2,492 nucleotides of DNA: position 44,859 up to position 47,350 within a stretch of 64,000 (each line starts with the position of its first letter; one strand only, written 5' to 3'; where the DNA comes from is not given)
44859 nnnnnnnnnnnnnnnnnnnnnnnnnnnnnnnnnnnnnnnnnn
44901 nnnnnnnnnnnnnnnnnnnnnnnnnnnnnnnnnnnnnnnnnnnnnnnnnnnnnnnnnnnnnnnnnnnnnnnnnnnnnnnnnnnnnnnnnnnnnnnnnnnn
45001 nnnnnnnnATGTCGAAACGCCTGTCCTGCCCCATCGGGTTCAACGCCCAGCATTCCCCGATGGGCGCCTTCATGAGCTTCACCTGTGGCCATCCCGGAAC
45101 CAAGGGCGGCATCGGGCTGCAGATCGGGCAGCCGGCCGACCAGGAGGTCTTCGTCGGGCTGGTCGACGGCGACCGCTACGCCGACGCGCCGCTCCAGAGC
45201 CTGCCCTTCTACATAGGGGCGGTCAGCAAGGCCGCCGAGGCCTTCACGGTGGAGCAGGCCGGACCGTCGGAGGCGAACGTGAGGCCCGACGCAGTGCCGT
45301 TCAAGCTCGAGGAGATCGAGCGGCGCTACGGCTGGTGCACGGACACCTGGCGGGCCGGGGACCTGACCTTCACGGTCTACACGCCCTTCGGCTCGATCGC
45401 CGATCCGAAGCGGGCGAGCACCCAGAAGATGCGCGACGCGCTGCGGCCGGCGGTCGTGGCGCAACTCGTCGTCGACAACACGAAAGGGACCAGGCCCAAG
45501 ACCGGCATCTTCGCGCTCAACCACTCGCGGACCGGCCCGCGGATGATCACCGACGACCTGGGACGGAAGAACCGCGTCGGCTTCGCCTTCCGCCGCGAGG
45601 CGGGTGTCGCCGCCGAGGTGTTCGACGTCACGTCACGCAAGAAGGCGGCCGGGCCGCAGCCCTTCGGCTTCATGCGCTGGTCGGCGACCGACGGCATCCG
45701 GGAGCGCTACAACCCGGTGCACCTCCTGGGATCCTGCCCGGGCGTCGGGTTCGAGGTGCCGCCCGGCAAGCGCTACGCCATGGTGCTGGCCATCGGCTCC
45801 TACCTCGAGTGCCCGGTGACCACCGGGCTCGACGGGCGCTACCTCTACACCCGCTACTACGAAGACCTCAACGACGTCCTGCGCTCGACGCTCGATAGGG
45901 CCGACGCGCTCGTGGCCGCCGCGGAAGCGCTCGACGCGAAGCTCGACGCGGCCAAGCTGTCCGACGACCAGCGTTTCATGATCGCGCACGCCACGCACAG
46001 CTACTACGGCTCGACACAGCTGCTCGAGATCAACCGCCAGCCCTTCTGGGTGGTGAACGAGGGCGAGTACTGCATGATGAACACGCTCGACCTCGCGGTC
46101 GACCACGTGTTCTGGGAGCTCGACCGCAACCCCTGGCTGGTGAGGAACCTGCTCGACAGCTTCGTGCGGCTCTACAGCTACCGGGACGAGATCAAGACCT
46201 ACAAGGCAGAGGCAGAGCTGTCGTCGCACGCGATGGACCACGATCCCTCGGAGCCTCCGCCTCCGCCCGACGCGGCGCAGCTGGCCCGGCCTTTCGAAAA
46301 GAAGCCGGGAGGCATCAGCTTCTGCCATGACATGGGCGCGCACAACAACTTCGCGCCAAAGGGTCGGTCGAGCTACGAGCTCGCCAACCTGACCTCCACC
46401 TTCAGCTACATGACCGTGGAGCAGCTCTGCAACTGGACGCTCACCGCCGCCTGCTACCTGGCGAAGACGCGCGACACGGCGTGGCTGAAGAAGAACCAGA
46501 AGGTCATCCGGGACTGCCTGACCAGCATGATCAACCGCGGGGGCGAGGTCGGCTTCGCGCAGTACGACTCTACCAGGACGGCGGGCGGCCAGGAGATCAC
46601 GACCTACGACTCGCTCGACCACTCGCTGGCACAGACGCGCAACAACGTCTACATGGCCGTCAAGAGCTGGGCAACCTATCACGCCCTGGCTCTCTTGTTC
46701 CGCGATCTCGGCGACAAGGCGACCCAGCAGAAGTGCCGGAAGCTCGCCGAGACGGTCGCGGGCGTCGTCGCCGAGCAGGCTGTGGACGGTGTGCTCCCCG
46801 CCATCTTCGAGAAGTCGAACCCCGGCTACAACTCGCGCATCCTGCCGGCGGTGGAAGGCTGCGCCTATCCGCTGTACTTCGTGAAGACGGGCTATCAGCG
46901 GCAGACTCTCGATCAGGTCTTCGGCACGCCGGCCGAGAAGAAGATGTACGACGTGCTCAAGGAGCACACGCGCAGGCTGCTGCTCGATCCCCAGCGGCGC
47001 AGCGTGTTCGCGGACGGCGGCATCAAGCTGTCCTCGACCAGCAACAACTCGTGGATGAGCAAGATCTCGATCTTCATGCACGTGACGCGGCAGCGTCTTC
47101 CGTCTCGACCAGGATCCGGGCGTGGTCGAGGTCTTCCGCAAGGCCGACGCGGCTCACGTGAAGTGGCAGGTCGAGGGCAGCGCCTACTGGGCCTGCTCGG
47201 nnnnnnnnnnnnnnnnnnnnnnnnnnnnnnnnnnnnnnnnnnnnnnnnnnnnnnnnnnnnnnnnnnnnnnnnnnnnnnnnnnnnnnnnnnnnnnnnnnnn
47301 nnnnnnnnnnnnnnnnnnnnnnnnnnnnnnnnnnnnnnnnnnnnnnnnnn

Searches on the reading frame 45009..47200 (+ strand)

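Call 48: search_protein_families(library=pfam, proteins=[window:45009-47200:+], max_evalue=0.001)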
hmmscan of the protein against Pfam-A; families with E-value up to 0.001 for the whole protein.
window:45009-47200:+ (730 aa): 1 family
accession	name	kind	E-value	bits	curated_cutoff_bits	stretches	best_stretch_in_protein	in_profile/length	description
PF03512.19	Glyco_hydro_52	-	3.7e-132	441.7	25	2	24-401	1-359/413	Glycosyl hydrolase family 52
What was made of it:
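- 45009..47277 (+): GH52 beta-xylosidase with an apparent 1-nt frameshift near 47085. Pfam Glyco_hydro_52, 442 bits (call 48).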
